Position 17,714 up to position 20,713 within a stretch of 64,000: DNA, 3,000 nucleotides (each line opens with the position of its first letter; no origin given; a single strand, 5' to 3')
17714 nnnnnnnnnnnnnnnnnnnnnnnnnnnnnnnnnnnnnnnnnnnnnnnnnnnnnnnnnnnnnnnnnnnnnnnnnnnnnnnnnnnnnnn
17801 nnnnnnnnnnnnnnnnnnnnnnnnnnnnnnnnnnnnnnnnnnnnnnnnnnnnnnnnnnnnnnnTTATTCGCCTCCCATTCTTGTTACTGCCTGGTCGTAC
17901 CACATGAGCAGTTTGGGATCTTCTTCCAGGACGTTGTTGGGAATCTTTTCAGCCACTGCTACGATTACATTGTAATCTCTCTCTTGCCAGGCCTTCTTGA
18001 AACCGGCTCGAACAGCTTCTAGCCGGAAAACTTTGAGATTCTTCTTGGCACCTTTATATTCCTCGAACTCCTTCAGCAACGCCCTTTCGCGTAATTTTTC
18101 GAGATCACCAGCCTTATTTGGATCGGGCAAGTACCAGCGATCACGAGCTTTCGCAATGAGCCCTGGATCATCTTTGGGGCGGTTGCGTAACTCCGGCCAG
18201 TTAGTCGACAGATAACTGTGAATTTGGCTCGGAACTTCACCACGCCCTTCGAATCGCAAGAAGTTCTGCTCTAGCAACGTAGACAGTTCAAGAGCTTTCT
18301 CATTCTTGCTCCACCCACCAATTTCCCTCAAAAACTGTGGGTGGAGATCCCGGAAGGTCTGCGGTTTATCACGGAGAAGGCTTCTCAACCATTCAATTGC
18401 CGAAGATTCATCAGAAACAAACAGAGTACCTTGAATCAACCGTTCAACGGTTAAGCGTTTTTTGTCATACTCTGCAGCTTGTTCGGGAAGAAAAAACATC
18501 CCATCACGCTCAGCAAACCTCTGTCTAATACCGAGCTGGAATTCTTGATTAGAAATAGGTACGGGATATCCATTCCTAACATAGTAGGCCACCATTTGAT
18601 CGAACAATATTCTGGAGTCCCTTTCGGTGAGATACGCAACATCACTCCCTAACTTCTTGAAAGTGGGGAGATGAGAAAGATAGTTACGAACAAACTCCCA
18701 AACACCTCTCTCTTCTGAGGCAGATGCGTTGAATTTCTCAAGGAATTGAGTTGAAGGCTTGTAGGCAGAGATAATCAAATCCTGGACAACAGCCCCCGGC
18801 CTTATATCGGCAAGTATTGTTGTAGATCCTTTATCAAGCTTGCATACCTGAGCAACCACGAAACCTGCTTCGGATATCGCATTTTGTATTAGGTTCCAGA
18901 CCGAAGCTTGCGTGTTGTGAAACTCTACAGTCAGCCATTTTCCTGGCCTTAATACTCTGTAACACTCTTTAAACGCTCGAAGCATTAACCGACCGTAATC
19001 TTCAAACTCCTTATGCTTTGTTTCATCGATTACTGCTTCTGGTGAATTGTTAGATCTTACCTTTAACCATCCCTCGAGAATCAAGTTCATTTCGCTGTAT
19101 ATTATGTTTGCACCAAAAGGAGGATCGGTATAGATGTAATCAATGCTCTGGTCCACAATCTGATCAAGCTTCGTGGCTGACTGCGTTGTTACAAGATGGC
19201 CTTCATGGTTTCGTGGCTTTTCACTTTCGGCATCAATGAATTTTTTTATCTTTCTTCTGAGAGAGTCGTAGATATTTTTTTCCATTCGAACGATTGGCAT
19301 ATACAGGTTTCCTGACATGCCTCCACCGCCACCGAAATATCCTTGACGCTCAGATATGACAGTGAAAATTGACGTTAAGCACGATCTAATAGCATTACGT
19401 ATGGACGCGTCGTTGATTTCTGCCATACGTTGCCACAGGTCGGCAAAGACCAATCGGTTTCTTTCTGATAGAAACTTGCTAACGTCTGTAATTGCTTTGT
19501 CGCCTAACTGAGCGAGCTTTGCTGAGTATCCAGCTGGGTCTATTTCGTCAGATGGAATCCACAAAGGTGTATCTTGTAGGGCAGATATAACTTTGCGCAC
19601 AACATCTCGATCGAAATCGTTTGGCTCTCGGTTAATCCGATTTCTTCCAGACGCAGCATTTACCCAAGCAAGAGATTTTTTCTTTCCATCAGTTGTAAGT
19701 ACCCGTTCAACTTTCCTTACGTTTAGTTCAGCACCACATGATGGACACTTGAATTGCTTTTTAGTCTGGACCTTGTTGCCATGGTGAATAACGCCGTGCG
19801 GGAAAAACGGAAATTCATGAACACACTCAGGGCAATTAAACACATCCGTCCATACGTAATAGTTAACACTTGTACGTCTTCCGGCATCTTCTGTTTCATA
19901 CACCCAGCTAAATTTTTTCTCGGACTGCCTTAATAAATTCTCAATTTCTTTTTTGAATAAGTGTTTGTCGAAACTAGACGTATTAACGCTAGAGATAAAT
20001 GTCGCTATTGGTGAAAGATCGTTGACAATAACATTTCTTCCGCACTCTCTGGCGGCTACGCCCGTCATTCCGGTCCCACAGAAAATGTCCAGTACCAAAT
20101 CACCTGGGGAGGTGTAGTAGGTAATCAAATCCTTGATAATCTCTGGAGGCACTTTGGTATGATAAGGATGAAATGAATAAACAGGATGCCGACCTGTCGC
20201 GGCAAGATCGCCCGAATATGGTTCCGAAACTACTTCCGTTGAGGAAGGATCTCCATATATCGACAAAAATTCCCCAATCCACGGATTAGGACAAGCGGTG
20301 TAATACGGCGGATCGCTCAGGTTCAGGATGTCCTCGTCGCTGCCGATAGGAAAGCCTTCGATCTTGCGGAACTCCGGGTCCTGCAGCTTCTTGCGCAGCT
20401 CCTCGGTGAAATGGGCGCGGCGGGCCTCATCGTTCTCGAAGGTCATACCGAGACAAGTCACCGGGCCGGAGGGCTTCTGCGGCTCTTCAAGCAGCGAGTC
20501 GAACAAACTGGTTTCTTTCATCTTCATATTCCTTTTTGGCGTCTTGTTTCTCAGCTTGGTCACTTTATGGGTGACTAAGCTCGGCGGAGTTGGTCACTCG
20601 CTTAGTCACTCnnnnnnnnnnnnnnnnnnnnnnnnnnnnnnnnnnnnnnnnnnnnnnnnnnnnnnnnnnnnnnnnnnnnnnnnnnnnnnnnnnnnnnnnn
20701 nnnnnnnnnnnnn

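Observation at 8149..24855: Type 3 BREX operon expanded to nine translationally coupled genes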

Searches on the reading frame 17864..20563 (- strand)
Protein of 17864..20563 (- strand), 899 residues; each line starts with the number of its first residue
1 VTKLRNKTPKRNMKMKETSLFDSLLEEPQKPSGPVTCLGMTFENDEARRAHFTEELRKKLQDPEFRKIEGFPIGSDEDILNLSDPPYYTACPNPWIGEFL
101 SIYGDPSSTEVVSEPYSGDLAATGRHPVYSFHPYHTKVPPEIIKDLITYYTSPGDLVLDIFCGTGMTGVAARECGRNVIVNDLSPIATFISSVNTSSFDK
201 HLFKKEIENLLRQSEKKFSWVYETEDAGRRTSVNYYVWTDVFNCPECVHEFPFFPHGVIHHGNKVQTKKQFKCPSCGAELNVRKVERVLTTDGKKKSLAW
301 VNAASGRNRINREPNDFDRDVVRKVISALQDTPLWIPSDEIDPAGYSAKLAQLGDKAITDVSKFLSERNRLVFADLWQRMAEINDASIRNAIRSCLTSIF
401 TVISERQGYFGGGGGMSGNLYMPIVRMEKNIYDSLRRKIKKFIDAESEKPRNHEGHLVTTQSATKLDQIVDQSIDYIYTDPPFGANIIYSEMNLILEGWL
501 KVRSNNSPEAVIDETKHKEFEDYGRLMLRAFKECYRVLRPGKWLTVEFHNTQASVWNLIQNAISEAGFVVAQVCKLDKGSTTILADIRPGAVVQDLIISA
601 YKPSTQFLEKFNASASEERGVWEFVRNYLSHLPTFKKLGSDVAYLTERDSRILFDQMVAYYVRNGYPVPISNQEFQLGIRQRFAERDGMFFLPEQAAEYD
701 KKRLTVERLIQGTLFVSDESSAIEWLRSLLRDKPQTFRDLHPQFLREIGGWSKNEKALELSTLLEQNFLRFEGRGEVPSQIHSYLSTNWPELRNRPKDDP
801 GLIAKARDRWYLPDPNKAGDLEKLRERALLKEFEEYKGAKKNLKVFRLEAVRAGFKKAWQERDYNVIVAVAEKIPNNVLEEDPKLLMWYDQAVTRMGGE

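Call 4: search_protein_families(library=pfam, proteins=[window:17864-20563:-], max_evalue=0.01)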
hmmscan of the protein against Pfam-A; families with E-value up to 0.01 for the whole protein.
window:17864-20563:- (899 aa): 4 families
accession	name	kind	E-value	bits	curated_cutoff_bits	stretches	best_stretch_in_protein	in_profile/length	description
PF01555.25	N6_N4_Mtase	-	1.4e-21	77.9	26.7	2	132-183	160-211/221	DNA methylase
PF03602.21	Cons_hypoth95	-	1.9e-05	24.8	24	0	454-502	92-144/182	Conserved hypothetical protein 95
PF13649.12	Methyltransf_25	-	0.0022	19.1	27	0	157-220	1-67/97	Methyltransferase domain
PF08274.17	Zn_Ribbon_YjdM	-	0.0086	16.5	30.8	0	236-252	14-30/30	PhnA Zinc-Ribbon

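Call 5: search_protein_families(library=padloc, proteins=[window:17864-20563:-], max_evalue=0.01)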
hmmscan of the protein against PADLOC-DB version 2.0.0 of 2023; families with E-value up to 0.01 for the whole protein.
window:17864-20563:- (899 aa): 61 families (the best 25 are shown)
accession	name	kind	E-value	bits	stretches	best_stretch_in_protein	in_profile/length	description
PDLC02541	PglX|PglXI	-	0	1126.6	2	176-898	189-918/919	PglXI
PDLC03346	MTase_II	-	6e-233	773.8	4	232-897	360-1065/1068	Type II methyltransferase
PDLC03312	MTase_II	-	6.9e-73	244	1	124-578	784-1238/1344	Type II methyltransferase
PDLC03319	MTase_II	-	8.6e-25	85.5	2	346-604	154-424/503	Type II methyltransferase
PDLC03367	MTase_II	-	8e-19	65.4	2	121-283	9-159/633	Type II methyltransferase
PDLC03353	MTase_II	-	8.6e-16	56.2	2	135-183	190-238/260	Type II methyltransferase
PDLC03371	MTase_II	-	3.3e-15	54.3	1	135-182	192-239/260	Type II methyltransferase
PDLC03350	MTase_II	-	7.1e-15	53.2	2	429-552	31-129/312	Type II methyltransferase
PDLC03216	MTase_II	-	1.4e-13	48.6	2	451-551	8-102/364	Type II methyltransferase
PDLC03239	MTase_II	-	2.2e-13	47.7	1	130-222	67-161/442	Type II methyltransferase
PDLC03380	MTase_II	-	2.5e-13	48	2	128-198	31-101/393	Type II methyltransferase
PDLC03325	MTase_II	-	7.3e-13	46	2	444-550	264-364/426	Type II methyltransferase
PDLC03738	oMTase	-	1.3e-11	41.8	2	136-179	206-249/376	orphan methyltransferase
PDLC03228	MTase_II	-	3.4e-11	41.4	1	135-185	145-195/227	Type II methyltransferase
PDLC03364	MTase_II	-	3.7e-11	40.6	1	126-202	30-107/380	Type II methyltransferase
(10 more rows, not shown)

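Call 6: search_protein_families(library=ncbifam, proteins=[window:17864-20563:-], max_evalue=0.01)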
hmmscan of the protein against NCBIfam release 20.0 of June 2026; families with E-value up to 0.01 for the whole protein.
window:17864-20563:- (899 aa): 9 families
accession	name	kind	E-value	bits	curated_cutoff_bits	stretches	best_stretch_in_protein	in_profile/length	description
NF042963.1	DUF1156_antiphage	equivalog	8.1e-11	40.8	1000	1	156-268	186-302/960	anti-phage-associated DUF1156 domain-containing protein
NF050803.1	DnaMtaseCcrMCaul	equivalog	1.7e-10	40.4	830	2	135-180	187-232/350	adenine-specific DNA-methyltransferase CcrM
NF010253.0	PRK13699.1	subfamily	1.8e-07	31.1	244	1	132-180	144-190/226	DNA methyltransferase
NF008572.0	PRK11524.1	equivalog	3.6e-07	29.6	292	1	129-180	192-241/294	adenine-specific DNA-methyltransferase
NF045667.1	MTase_DVU1556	equivalog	0.0013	18.3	155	0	151-179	20-49/213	DVU_1556 family methyltransferase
NF043040.1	corrin_prot_MT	hypoth_equivalog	0.003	17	180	0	144-185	32-73/216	corrinoid protein-associated methyltransferase CpaM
TIGR01177.1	TIGR01177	hypoth_equivalog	0.0031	16.9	316.55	0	153-183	182-212/330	TIGR01177 family methyltransferase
NF011528.0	PRK14968.1-2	equivalog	0.0074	15.8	171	0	141-189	28-74/205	putative methyltransferase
TIGR00095.1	TIGR00095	equivalog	0.0092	15.6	117.5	0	427-519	83-167/194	16S rRNA (guanine(966)-N(2))-methyltransferase RsmD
